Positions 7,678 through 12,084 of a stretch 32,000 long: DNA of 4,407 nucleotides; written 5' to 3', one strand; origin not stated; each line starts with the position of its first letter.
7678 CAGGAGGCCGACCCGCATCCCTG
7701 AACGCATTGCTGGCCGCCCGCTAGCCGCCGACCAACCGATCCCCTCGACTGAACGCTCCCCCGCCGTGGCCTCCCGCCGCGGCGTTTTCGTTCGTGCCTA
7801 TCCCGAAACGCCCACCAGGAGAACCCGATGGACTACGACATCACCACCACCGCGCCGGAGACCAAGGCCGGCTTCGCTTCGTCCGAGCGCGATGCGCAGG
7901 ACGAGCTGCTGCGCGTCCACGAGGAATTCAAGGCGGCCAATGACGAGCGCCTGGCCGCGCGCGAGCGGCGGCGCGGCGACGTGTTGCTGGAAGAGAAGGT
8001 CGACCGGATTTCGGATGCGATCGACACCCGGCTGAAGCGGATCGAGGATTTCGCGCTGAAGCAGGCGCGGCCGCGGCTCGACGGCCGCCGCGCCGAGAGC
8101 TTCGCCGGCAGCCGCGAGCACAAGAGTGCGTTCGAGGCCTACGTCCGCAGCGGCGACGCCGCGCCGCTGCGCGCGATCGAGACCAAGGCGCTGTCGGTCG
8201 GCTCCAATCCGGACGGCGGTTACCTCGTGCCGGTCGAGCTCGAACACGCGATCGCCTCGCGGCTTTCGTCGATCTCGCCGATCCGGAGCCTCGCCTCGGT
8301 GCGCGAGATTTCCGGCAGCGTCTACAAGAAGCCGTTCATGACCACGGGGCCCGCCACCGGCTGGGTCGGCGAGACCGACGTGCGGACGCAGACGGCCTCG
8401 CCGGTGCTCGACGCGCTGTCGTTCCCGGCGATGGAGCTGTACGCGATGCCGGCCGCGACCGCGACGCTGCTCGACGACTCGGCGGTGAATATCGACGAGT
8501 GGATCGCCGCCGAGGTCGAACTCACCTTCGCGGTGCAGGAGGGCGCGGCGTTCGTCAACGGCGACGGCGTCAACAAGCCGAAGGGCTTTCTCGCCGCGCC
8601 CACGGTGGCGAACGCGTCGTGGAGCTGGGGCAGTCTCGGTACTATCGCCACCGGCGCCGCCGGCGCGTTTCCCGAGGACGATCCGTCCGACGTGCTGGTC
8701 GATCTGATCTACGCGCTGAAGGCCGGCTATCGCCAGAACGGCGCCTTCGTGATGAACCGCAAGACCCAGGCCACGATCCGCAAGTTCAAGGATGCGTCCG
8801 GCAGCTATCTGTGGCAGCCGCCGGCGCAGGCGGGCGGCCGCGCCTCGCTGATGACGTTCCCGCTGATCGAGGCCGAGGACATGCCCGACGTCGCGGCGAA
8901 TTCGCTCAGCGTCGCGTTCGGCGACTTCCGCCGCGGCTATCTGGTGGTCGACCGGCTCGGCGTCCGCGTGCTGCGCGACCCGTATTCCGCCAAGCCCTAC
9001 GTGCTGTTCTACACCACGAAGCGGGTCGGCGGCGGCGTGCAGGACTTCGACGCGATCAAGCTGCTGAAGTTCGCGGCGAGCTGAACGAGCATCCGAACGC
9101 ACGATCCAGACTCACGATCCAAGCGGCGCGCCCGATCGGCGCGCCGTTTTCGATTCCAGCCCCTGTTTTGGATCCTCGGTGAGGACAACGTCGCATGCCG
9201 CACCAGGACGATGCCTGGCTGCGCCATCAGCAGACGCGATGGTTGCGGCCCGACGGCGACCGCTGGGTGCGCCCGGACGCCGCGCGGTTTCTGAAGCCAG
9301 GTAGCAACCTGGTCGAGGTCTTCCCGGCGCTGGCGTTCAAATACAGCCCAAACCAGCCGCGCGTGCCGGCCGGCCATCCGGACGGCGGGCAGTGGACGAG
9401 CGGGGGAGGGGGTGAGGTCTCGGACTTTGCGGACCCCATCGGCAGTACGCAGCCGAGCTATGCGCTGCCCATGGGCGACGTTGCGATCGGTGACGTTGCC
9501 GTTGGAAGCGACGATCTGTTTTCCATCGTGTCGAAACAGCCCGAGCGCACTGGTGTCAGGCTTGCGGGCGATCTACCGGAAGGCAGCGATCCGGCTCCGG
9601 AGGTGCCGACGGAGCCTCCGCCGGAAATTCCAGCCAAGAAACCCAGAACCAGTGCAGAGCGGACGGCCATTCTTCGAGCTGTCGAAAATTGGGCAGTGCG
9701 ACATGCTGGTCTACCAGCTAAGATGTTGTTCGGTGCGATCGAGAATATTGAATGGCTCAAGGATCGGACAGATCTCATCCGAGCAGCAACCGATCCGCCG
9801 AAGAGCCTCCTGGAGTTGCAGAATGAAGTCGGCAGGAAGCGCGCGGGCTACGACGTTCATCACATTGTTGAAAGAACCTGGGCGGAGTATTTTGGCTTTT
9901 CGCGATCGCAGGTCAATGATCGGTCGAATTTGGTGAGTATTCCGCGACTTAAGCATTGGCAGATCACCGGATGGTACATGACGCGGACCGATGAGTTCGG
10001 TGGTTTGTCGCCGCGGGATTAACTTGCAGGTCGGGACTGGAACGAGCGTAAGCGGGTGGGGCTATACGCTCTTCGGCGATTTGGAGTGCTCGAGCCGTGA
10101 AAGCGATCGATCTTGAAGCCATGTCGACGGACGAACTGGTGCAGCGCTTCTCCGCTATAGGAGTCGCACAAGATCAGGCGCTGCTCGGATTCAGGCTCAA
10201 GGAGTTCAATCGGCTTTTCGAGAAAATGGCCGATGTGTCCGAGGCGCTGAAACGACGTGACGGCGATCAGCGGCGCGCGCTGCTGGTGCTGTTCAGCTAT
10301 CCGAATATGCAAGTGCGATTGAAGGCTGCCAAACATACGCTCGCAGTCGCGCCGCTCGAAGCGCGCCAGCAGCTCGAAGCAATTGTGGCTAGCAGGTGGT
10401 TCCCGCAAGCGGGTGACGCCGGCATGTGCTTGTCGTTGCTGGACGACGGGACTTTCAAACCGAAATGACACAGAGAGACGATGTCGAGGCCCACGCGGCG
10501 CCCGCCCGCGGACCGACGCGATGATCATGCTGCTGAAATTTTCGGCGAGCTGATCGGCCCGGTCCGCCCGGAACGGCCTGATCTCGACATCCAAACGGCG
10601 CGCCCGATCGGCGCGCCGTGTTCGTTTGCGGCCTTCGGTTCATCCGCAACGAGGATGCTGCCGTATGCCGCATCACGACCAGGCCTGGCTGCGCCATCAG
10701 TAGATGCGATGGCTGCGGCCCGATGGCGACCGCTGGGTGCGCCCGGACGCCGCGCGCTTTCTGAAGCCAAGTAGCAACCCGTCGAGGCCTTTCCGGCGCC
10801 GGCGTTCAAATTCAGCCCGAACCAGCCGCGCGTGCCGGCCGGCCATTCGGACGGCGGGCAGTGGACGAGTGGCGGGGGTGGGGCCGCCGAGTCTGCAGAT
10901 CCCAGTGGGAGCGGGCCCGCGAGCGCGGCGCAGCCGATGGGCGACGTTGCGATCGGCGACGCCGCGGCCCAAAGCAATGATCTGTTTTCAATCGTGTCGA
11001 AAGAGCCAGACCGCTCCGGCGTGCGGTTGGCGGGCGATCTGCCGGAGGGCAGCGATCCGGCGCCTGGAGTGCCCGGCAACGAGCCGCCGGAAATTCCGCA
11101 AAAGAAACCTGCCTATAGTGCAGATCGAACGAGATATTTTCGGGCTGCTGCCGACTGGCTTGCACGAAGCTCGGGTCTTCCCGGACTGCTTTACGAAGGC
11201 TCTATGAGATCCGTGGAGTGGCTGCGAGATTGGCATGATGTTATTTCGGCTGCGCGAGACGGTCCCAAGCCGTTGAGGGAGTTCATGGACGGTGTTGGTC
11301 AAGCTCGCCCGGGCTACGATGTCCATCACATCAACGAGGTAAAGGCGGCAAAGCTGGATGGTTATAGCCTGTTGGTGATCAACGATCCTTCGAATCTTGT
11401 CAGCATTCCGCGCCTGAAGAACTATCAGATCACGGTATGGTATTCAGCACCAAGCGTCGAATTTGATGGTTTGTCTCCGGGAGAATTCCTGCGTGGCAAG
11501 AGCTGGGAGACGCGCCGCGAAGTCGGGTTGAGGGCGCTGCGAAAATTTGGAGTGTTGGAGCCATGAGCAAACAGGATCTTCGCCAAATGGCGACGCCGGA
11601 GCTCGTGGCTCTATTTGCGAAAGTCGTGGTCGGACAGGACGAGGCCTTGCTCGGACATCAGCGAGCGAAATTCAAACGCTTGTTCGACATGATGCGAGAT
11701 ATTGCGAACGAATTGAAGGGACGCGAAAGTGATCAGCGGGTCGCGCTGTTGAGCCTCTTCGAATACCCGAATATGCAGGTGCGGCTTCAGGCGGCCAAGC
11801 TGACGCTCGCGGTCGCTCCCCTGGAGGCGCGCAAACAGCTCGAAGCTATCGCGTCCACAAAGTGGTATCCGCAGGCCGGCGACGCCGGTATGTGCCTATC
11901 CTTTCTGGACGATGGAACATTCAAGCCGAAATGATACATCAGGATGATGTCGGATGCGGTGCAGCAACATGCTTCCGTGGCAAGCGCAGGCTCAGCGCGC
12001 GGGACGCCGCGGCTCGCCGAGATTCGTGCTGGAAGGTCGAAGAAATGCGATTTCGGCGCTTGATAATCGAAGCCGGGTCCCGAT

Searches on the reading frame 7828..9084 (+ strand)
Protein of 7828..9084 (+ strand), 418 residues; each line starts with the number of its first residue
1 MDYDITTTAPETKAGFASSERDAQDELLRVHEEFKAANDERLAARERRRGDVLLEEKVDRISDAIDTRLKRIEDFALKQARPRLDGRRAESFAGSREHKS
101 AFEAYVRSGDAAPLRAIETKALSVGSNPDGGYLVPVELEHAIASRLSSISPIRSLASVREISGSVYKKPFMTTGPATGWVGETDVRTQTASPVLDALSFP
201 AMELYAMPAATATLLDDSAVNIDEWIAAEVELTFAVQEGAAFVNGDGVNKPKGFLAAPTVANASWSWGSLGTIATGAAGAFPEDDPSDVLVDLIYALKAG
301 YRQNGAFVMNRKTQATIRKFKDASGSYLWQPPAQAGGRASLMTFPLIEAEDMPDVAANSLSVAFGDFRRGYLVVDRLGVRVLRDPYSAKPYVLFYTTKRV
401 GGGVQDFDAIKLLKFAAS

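Call 6: search_protein_families(library=pfam, proteins=[window:7828-9084:+], max_evalue=0.01)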
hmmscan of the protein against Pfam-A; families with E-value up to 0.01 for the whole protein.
window:7828-9084:+ (418 aa): 1 family
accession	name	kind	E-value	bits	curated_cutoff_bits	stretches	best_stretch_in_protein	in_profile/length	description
PF05065.19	Phage_capsid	-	2.4e-86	290.1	24.2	1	130-415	1-280/280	Phage capsid family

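Call 10: find_related_loci(query=window:7828-9084:+, collection=genome_contigs, flank=10000)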
Query window:7828-9084:+ (418 aa) in genome_contigs; peptide patterns used: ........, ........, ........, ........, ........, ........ (x = any residue, [..] = any of these).
599 stretches matched a pattern (row limit reached: there are more); 551 encode a relative of the query (tblastn E <= 1e-3); the best 80 are kept; 80 distinct loci.
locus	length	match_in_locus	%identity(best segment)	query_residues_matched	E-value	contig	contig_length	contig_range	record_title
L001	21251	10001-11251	92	1-418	0e+0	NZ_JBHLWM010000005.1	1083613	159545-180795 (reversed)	Rhodopseudomonas telluris strain KCTC 23279 platanus_K_default_5, whole genome shotgun sequence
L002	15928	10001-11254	89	1-418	0e+0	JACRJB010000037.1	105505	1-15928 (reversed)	MAG: Rhodopseudomonas palustris isolate NC_groundwater_1818_Pr3_B-0.1um_66_35 SR-2_scaffold_141_1971953, whole genome sh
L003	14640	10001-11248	90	1-417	0e+0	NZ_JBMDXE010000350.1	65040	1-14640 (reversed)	MAG: Rhodopseudomonas sp. isolate FBaRs1_18 FBaRs1_contig350, whole genome shotgun sequence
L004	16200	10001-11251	90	1-418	0e+0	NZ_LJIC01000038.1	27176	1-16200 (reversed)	Rhodopseudomonas sp. AAP120 AAP120_Contigs_38, whole genome shotgun sequence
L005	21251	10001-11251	87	1-418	0e+0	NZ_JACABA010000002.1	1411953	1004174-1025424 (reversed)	MAG: Rhodopseudomonas sp. isolate Cfx3-05 MAG05_2, whole genome shotgun sequence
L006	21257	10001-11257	80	1-418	0e+0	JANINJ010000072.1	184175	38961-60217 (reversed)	MAG: Xanthobacteraceae bacterium isolate Bin.001_Forest NODE_36_length_184175_cov_128.241549, whole genome shotgun seque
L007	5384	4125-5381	79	1-418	0e+0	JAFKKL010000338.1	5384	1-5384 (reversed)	MAG: Hyphomicrobiales bacterium isolate SCN18_10_11_15_R1_B_63_12 SCN18_10_11_15_R1_B_scaffold_4005, whole genome shotgu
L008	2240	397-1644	79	1-415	0e+0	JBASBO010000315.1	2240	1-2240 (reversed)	MAG: Xanthobacteraceae bacterium isolate MFD12209_ilm_asm_bin20 k127_19323, whole genome shotgun sequence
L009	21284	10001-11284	77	1-418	0e+0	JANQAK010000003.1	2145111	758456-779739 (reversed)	MAG: Afipia sp. isolate 46_gen_w_cov.30 c38, whole genome shotgun sequence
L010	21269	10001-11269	78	1-418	0e+0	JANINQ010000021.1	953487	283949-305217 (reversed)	MAG: Afipia sp. isolate Bin.003_Pasture NODE_8_length_953487_cov_12.185944, whole genome shotgun sequence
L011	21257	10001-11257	78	1-418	0e+0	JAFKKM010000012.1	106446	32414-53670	MAG: Hyphomicrobiales bacterium isolate SCN18_25_1_16_R1_B_62_13 SCN18_25_1_16_R1_B_scaffold_137, whole genome shotgun s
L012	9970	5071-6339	77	1-418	0e+0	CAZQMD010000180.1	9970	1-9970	MAG TPA_asm: uncultured Afipia sp. isolate binchicken_co77_10 genome assembly, contig: NODE_7721_length_9970_cov_5.93484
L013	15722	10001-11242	80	1-415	0e+0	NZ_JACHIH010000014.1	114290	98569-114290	Rhodopseudomonas rhenobacensis strain DSM 12706 Ga0415280_14, whole genome shotgun sequence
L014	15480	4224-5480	79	1-418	0e+0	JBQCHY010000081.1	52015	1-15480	MAG: Xanthobacteraceae bacterium isolate bin752 k141_870178, whole genome shotgun sequence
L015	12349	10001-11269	77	1-418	0e+0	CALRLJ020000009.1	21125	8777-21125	MAG: Sediminibacterium ginsengisoli isolate JJ-JE51-08-7-mx-bin542 genome assembly, contig: JJ-RD213-32-C85, whole genom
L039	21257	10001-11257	77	1-418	0e+0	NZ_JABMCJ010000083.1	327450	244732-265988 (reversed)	Tardiphaga robiniae strain LMG 26467 k141_94, whole genome shotgun sequence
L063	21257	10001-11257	70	1-418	0e+0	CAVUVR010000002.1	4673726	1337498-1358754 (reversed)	MAG: uncultured Alphaproteobacteria bacterium isolate MFD05537.bin.1.20 genome assembly, contig: contig_626, whole genom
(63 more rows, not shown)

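Call 20: find_encoding_contigs(protein=window:7828-9084:+, flank=10000, max_places=10)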
Protein window:7828-9084:+ (418 aa): no gene with exactly this product is on record in the collection.

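Call 83: search_protein_families(library=pfam, proteins=[L002:11993-12730:-, L002:11439-11996:-, L063:11317-12567:+], max_evalue=0.001)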
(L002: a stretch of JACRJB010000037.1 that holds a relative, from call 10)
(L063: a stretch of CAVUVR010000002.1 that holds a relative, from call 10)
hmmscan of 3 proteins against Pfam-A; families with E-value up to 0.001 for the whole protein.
L002:11993-12730:- (246 aa): 0 families

L002:11439-11996:- (186 aa): 0 families

L063:11317-12567:+ (416 aa): 2 families
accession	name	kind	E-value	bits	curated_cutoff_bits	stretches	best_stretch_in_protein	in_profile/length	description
PF01609.27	DDE_Tnp_1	-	8.5e-32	111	23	1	147-357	6-200/200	Transposase DDE domain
PF14294.11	DUF4372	-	1.1e-17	64.4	25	1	33-104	2-73/74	Domain of unknown function (DUF4372)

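Call 84: search_protein_families(library=padloc, proteins=[L002:11993-12730:-, L002:11439-11996:-], max_evalue=0.01)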
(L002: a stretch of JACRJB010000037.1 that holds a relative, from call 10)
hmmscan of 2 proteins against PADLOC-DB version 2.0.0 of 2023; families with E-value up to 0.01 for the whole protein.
L002:11993-12730:- (246 aa): 1 family
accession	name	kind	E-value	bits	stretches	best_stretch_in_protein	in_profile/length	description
PDLC03928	PsyrT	-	0.00012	18.5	1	124-230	574-672/689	-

L002:11439-11996:- (186 aa): 0 families

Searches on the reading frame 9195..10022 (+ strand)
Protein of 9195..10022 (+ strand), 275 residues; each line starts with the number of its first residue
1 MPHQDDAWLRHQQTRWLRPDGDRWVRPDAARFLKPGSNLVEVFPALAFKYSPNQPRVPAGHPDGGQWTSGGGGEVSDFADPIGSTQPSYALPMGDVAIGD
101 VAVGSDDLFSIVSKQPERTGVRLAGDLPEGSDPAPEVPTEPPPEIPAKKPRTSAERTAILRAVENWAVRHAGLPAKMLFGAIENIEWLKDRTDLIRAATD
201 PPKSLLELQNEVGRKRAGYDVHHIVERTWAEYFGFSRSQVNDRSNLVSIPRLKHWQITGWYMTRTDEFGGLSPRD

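Call 6: search_protein_families(library=pfam, proteins=[window:9195-10022:+], max_evalue=0.01)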
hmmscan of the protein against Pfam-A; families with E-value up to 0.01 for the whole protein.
window:9195-10022:+ (275 aa): 0 families

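Call 19: search_protein_families(library=ncbifam, proteins=[window:9195-10022:+], max_evalue=0.01)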
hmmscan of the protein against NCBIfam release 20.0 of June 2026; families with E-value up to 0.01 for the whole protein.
window:9195-10022:+ (275 aa): 0 families

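Call 54: search_solved_structures(query=window:9195-10022:+, max_evalue=10)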
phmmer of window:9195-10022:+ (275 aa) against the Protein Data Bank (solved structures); distinct sequences matched with E-value up to 10: 0.

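Call 55: search_protein_families(library=phrogs, proteins=[window:9195-10022:+], max_evalue=0.01)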
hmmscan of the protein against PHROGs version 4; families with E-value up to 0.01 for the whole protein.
window:9195-10022:+ (275 aa): 0 families

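Call 84: search_protein_families(library=padloc, proteins=[window:9195-10022:+], max_evalue=0.01)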
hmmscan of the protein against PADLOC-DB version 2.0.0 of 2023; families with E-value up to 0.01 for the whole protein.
window:9195-10022:+ (275 aa): 0 families

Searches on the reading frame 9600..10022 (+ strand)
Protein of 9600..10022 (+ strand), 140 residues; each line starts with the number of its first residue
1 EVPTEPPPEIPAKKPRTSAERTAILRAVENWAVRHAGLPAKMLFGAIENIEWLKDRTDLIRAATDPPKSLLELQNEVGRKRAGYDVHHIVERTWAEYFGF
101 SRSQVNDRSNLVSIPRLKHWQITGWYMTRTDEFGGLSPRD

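Call 46: search_protein_families(library=pfam, proteins=[window:9600-10022:+], max_evalue=10)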
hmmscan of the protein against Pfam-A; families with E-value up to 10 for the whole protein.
window:9600-10022:+ (140 aa): 0 families

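Call 70: search_dna_similar(query=window:9600-10022:+, collection=plasmids, mode=protein, max_evalue=0.001, max_rows=12)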
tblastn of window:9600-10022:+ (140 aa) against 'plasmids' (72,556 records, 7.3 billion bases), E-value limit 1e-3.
No match.

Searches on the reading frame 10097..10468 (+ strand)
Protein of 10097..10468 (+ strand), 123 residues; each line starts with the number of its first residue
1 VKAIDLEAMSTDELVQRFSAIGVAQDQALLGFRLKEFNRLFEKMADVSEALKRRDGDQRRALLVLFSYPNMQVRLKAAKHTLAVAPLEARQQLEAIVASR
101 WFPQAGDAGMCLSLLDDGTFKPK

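Call 7: search_protein_families(library=pfam, proteins=[window:10097-10468:+], max_evalue=0.01)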
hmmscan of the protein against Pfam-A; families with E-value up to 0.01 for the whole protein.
window:10097-10468:+ (123 aa): 1 family
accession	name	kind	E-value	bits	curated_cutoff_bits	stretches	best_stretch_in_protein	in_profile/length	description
PF09450.16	DUF2019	-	1.1e-43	147.9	23.3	1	12-116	1-105/105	Domain of unknown function (DUF2019)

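Call 19: search_protein_families(library=ncbifam, proteins=[window:10097-10468:+], max_evalue=0.01)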
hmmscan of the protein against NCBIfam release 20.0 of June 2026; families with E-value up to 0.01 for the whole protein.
window:10097-10468:+ (123 aa): 0 families

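Call 47: search_solved_structures(query=window:10097-10468:+, max_evalue=0.01)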
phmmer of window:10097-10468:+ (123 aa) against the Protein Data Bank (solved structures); distinct sequences matched with E-value up to 0.01: 1.
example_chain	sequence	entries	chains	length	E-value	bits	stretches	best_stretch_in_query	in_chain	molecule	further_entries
2i9c_A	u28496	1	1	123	1.2e-50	173.5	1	1-123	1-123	Hypothetical protein RPA1889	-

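Call 55: search_protein_families(library=phrogs, proteins=[window:10097-10468:+], max_evalue=0.01)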
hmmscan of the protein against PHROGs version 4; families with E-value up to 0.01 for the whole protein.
window:10097-10468:+ (123 aa): 0 families

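Call 84: search_protein_families(library=padloc, proteins=[window:10097-10468:+], max_evalue=0.01)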
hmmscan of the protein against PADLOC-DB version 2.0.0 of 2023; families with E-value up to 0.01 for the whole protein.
window:10097-10468:+ (123 aa): 0 families

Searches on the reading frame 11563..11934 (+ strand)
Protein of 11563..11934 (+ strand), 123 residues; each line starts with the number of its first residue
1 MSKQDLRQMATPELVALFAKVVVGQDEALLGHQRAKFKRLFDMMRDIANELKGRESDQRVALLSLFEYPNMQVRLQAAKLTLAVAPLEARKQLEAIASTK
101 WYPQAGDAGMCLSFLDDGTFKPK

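Call 7: search_protein_families(library=pfam, proteins=[window:11563-11934:+], max_evalue=0.01)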
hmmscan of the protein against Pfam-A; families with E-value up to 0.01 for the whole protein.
window:11563-11934:+ (123 aa): 1 family
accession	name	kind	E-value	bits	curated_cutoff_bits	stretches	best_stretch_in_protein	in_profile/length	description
PF09450.16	DUF2019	-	1.3e-44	150.9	23.3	1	13-116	2-105/105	Domain of unknown function (DUF2019)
